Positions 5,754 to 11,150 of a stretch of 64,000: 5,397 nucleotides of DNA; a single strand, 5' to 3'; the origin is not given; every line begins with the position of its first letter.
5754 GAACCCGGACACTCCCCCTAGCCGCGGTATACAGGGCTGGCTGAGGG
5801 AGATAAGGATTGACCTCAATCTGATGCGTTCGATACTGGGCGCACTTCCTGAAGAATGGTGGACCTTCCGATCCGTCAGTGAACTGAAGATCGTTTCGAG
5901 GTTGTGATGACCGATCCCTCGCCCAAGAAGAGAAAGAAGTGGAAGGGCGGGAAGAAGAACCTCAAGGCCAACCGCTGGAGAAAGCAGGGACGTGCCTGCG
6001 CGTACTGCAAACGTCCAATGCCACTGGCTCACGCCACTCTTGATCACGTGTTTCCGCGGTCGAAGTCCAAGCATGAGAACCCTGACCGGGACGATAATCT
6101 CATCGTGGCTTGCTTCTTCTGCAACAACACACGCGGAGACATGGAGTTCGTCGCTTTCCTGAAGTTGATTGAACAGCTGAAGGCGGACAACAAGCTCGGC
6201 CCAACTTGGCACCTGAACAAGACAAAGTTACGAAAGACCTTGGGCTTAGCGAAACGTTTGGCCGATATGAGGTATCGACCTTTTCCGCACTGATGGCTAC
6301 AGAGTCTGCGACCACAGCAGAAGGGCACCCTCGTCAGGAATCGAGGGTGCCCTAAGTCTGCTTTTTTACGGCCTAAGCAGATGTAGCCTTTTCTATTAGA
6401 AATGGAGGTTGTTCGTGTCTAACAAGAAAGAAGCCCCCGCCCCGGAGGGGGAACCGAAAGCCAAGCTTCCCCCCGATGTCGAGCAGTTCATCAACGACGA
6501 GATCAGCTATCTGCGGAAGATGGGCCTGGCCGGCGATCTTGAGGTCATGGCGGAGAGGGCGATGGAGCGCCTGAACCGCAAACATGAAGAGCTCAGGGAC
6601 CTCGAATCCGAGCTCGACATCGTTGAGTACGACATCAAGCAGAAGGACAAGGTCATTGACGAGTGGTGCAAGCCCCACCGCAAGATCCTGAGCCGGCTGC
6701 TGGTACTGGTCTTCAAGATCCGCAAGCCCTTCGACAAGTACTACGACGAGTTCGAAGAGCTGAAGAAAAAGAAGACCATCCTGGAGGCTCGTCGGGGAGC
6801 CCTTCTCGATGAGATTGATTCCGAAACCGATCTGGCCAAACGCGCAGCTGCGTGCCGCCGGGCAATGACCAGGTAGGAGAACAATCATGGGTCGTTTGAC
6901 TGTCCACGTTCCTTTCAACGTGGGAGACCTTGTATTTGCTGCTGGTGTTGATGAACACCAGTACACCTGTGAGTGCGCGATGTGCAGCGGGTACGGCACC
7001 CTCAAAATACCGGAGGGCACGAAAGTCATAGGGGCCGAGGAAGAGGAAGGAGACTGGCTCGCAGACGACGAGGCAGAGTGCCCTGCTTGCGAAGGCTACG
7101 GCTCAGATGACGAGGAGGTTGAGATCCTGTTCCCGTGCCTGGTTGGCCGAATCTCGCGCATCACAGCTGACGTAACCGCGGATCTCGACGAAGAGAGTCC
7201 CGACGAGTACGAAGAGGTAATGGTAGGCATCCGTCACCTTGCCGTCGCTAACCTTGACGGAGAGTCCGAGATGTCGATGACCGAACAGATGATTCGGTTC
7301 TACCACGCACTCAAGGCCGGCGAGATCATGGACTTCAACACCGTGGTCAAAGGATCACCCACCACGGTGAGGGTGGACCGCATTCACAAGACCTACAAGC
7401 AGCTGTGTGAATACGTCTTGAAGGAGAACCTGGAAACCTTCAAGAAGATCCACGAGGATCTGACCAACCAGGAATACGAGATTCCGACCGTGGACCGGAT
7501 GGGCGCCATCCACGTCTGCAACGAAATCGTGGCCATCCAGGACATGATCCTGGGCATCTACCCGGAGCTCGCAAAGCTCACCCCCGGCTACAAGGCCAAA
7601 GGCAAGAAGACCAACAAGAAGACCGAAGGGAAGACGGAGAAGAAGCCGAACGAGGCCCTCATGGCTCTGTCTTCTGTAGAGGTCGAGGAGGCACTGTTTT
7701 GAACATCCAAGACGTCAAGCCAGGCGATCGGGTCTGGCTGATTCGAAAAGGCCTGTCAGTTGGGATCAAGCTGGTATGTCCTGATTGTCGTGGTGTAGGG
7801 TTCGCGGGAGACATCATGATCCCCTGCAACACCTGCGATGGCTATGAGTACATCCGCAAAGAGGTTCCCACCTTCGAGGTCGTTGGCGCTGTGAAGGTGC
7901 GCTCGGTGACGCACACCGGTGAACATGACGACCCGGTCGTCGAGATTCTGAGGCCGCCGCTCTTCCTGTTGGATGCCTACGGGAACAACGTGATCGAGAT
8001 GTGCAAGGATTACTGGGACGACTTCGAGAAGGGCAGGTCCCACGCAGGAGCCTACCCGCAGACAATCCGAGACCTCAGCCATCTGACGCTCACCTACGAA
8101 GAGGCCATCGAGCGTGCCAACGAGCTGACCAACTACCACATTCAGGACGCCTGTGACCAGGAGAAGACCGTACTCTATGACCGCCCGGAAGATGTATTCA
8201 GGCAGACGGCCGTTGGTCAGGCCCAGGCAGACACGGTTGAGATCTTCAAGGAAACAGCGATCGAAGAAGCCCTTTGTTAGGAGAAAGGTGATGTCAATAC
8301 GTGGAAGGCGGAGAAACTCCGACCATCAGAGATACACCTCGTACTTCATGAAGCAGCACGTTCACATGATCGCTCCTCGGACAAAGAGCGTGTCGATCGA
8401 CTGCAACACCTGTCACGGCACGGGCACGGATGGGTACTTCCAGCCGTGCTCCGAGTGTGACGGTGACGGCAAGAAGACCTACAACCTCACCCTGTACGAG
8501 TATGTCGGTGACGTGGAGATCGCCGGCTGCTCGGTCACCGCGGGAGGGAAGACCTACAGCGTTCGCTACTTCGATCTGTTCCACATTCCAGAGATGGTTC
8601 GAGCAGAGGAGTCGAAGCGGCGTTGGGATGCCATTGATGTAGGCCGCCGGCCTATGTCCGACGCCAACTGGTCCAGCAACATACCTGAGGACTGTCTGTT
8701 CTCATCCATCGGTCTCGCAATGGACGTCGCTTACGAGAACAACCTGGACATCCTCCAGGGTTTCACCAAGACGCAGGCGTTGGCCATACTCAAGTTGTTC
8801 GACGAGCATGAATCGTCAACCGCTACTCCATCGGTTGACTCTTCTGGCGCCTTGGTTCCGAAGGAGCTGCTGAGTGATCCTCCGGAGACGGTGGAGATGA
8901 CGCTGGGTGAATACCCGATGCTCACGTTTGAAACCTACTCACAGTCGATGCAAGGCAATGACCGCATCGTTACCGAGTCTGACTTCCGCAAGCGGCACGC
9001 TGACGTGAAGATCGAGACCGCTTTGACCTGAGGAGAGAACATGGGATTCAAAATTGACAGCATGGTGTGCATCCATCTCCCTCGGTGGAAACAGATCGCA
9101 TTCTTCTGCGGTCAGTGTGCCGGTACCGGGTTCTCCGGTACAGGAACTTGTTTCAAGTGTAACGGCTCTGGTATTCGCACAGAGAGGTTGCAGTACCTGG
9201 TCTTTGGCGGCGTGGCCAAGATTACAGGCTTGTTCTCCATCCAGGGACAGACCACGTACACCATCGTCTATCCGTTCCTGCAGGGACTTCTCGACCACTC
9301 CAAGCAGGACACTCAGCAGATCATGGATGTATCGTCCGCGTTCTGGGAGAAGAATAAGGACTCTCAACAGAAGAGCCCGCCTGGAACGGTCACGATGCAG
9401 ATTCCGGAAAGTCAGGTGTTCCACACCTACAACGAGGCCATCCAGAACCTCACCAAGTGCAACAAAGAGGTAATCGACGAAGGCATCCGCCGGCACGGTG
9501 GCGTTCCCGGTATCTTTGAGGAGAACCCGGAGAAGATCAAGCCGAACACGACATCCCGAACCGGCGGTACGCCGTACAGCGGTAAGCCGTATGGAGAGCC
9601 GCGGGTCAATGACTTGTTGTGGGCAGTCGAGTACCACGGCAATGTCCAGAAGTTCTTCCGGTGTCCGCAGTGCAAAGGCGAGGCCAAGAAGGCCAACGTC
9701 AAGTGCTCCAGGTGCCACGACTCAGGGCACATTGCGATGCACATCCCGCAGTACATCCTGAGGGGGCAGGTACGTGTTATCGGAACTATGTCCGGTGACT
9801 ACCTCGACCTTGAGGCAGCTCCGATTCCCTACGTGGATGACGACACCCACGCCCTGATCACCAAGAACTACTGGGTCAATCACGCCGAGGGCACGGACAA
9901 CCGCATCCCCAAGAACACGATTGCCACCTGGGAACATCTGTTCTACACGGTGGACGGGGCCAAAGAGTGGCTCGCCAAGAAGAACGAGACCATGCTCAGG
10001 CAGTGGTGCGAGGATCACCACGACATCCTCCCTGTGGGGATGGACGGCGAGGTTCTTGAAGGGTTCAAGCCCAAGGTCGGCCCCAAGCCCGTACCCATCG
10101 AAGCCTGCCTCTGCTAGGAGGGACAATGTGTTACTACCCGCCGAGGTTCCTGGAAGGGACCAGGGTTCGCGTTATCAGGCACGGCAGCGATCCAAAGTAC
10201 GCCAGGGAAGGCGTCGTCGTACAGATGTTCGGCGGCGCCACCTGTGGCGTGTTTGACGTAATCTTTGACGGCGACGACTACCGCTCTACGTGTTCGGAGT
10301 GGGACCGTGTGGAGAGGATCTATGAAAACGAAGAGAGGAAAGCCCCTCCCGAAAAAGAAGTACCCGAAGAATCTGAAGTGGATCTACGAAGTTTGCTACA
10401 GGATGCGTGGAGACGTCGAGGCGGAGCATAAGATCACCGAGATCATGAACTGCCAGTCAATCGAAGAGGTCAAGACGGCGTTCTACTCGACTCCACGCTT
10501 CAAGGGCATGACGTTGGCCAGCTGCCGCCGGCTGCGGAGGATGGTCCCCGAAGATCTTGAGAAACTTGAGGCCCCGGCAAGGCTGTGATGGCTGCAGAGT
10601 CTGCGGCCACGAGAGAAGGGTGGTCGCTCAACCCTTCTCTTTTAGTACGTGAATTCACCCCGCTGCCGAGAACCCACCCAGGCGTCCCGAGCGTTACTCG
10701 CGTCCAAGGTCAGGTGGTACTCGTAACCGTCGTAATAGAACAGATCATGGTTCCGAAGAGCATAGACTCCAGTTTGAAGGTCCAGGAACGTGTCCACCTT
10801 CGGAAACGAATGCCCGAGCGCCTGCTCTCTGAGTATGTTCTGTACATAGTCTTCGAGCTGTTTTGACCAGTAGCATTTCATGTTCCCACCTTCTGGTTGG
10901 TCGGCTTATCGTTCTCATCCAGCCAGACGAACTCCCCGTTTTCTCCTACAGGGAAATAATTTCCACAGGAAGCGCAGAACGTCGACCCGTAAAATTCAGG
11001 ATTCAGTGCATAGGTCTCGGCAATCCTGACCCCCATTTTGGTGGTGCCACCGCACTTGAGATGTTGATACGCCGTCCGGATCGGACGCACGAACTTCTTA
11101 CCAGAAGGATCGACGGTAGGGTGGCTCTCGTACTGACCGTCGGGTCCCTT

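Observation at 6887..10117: Tandem array of four diverged proteins, each opening with a DnaJ-type CxxCxGxG zinc-finger pair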

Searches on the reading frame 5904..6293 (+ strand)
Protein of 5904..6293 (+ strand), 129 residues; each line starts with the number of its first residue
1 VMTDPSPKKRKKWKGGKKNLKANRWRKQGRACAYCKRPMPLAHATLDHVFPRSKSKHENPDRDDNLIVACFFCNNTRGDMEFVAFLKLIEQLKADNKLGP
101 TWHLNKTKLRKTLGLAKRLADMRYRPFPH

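Call 4: search_protein_families(library=pfam, proteins=[window:5904-6293:+], max_evalue=1)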
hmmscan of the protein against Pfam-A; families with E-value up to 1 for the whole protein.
window:5904-6293:+ (129 aa): 5 families
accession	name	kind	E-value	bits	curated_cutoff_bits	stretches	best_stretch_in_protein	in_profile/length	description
PF01844.29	HNH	-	6.2e-09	36.3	21.4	1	32-79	1-46/47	HNH endonuclease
PF14279.12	HNH_5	-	8.2e-05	22.9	27.5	1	32-79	1-45/56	HNH endonuclease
PF02945.21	Endonuclease_7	-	0.026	14.9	23.6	1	21-92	15-80/82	Recombination endonuclease VII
PF13395.12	HNH_4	-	0.055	13.9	22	1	32-60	1-34/54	HNH endonuclease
PF09779.14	Ima1_N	-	0.14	13.5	28.9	0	12-60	56-104/132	Ima1 N-terminal domain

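Call 6: search_protein_families(library=phrogs, proteins=[window:5904-6293:+], max_evalue=0.1)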
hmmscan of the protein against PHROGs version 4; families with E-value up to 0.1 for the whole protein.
window:5904-6293:+ (129 aa): 28 families (the best 25 are shown)
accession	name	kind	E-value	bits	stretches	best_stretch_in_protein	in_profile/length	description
phrog_2118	-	DNA, RNA and nucleotide metabolism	1.3e-13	52.2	1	8-92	155-236/301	HNH endonuclease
phrog_5718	-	DNA, RNA and nucleotide metabolism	1.7e-10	41.5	1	7-93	106-189/394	HNH endonuclease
phrog_338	-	DNA, RNA and nucleotide metabolism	3.9e-10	40.6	1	9-101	182-275/340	HNH endonuclease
phrog_2214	-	DNA, RNA and nucleotide metabolism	9.4e-10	39.2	1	17-99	181-258/429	HNH endonuclease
phrog_1035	-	DNA, RNA and nucleotide metabolism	2.2e-09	38.6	1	9-115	135-253/271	endonuclease VII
phrog_6050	-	DNA, RNA and nucleotide metabolism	6.2e-08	32.9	1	21-95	303-377/402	HNH endonuclease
phrog_16726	-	DNA, RNA and nucleotide metabolism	7.3e-08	33.5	1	17-81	81-144/308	HNH endonuclease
phrog_144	-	DNA, RNA and nucleotide metabolism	2.3e-07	31.6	1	9-81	62-136/175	HNH endonuclease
phrog_8660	-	DNA, RNA and nucleotide metabolism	6.9e-07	30.6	1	21-89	116-188/196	HNH endonuclease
phrog_14314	-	DNA, RNA and nucleotide metabolism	2.5e-06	29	1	24-78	11-62/252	HNH endonuclease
phrog_589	-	DNA, RNA and nucleotide metabolism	2.5e-06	28.4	1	8-77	68-138/179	HNH endonuclease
phrog_1271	-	DNA, RNA and nucleotide metabolism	7.2e-06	26.6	1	16-79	248-317/361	HNH endonuclease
phrog_7785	-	DNA, RNA and nucleotide metabolism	8.8e-05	23.5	1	26-80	67-114/147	HNH endonuclease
phrog_9645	-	DNA, RNA and nucleotide metabolism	9.1e-05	23.2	1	21-84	13-76/168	HNH endonuclease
phrog_9545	-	DNA, RNA and nucleotide metabolism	0.0001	23.1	1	29-91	120-178/206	HNH endonuclease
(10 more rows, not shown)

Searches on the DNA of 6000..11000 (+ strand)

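Call 7: search_dna_similar(query=window:6000-11000:+, collection=phages, mode=distant, max_rows=20)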
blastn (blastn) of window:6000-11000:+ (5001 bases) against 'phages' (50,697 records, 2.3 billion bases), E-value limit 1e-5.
No match.

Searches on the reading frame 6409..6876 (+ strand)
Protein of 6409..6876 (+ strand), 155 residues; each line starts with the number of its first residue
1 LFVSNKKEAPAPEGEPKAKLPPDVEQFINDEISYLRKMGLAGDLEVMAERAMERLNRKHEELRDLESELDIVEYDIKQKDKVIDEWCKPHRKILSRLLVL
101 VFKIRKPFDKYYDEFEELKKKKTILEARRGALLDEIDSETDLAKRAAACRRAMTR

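Call 4: search_protein_families(library=pfam, proteins=[window:6409-6876:+], max_evalue=1)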
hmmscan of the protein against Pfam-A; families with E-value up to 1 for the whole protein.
window:6409-6876:+ (155 aa): 0 families

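Call 6: search_protein_families(library=phrogs, proteins=[window:6409-6876:+], max_evalue=0.1)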
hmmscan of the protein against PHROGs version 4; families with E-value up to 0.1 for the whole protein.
window:6409-6876:+ (155 aa): 1 family
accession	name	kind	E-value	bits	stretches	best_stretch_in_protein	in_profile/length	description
phrog_1193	-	other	0.018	16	1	45-88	5-48/76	hemolysin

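Call 63: search_solved_structures(query=window:6409-6876:+, max_evalue=5)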
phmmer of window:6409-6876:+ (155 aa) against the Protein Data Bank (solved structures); distinct sequences matched with E-value up to 5: 1.
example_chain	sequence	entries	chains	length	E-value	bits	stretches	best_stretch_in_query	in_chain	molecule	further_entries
9cru_L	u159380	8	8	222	0.5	13.5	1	38-123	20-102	Protein transport protein SEC9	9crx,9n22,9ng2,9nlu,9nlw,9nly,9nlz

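Call 75: find_homologous_proteins(query=window:6409-6876:+, max_evalue=1)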
Query window:6409-6876:+ (155 aa): 8 proteins with E <= 1 among 148 candidates.
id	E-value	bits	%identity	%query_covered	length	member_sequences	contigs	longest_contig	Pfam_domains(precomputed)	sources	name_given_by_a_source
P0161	1.5e-93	328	99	100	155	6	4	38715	-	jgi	-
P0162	5.3e-90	317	98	99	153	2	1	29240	-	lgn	-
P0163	2.8e-67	243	75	99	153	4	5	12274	-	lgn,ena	-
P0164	3.5e-64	233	73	97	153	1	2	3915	-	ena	-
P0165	1.0e-63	231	77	88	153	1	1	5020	-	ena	-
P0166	1.0e-59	218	68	99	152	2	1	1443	-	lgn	-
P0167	8.9e-59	215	68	90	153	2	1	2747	-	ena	-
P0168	9.8e-58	212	63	90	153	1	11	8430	-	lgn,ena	-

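Call 76: find_encoding_contigs(protein=P0168, flank=10000, max_places=3)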
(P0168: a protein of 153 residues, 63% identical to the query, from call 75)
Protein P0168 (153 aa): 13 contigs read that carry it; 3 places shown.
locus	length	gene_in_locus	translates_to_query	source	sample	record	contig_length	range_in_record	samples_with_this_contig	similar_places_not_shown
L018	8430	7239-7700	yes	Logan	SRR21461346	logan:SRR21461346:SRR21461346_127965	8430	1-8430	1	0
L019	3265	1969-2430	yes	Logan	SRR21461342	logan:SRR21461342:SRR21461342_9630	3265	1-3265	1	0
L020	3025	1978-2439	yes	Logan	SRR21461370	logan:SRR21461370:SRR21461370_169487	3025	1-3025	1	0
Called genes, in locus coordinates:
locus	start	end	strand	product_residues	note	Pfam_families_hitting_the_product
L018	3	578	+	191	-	?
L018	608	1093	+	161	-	-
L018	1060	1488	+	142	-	PF08299:Bac_DnaA_C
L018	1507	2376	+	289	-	-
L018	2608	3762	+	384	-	-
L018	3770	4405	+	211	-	-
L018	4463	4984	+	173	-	-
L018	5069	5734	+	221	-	-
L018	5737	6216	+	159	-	-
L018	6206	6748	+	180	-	-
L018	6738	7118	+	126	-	PF01844:HNH, PF14279:HNH_5 (weak)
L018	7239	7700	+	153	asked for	-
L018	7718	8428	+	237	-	?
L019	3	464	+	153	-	?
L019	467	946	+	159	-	-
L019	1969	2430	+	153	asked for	-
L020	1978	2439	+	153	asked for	-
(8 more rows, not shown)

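Call 77: find_encoding_contigs(protein=P0163, flank=10000, max_places=2)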
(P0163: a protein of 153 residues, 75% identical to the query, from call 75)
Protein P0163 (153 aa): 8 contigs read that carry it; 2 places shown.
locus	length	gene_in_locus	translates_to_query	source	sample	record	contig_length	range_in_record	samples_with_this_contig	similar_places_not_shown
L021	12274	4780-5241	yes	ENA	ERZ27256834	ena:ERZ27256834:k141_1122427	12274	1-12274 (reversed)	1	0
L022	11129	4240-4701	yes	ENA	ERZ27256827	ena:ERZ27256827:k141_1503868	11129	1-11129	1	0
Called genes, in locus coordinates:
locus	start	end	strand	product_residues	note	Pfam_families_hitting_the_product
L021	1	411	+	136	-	?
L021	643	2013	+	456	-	-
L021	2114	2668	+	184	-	-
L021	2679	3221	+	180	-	-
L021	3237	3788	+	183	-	-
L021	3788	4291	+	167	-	-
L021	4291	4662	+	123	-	PF01844:HNH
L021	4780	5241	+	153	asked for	-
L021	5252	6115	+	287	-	-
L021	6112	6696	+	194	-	-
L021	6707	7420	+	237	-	-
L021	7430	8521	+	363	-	-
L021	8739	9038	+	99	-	-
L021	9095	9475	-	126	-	-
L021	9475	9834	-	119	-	-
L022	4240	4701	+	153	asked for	-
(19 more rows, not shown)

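Call 79: search_protein_families(library=padloc, proteins=[window:6409-6876:+], max_evalue=0.01)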
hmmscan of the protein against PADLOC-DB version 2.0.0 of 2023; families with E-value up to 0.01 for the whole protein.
window:6409-6876:+ (155 aa): 0 families

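Call 80: search_protein_families(library=ncbifam, proteins=[window:6409-6876:+], max_evalue=0.01)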
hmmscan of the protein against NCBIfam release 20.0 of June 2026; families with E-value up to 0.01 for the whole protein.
window:6409-6876:+ (155 aa): 2 families
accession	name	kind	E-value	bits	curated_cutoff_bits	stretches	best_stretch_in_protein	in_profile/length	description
TIGR04523.1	Mplasa_alph_rch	subfamily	0.0027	15.7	270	1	53-136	159-241/745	helix-rich protein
NF045487.1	ASRP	equivalog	0.0031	16.2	300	1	49-140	344-435/593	archaea-specific SMC-related protein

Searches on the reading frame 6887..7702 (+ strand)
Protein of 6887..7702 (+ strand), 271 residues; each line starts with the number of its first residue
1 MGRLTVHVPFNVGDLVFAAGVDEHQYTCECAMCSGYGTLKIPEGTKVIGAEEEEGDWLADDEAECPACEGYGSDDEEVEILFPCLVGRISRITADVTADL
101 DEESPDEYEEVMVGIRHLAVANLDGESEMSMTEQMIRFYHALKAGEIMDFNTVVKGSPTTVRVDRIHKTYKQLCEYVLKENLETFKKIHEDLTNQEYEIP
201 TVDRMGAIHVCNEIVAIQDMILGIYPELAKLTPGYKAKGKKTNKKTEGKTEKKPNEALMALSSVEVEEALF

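Call 4: search_protein_families(library=pfam, proteins=[window:6887-7702:+], max_evalue=1)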
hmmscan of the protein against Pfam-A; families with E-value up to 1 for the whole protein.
window:6887-7702:+ (271 aa): 1 family
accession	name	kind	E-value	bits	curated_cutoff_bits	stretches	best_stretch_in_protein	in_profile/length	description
PF15777.11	Anti-TRAP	-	0.039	14.4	32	0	23-48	26-51/59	Tryptophan RNA-binding attenuator protein inhibitory protein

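Call 6: search_protein_families(library=phrogs, proteins=[window:6887-7702:+], max_evalue=0.1)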
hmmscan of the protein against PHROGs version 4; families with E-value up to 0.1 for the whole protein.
window:6887-7702:+ (271 aa): 0 families

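Call 79: search_protein_families(library=padloc, proteins=[window:6887-7702:+], max_evalue=0.01)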
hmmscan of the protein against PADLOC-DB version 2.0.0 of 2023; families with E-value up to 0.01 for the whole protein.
window:6887-7702:+ (271 aa): 0 families

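Call 80: search_protein_families(library=ncbifam, proteins=[window:6887-7702:+], max_evalue=0.01)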
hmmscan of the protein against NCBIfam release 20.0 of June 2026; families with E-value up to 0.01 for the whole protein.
window:6887-7702:+ (271 aa): 0 families
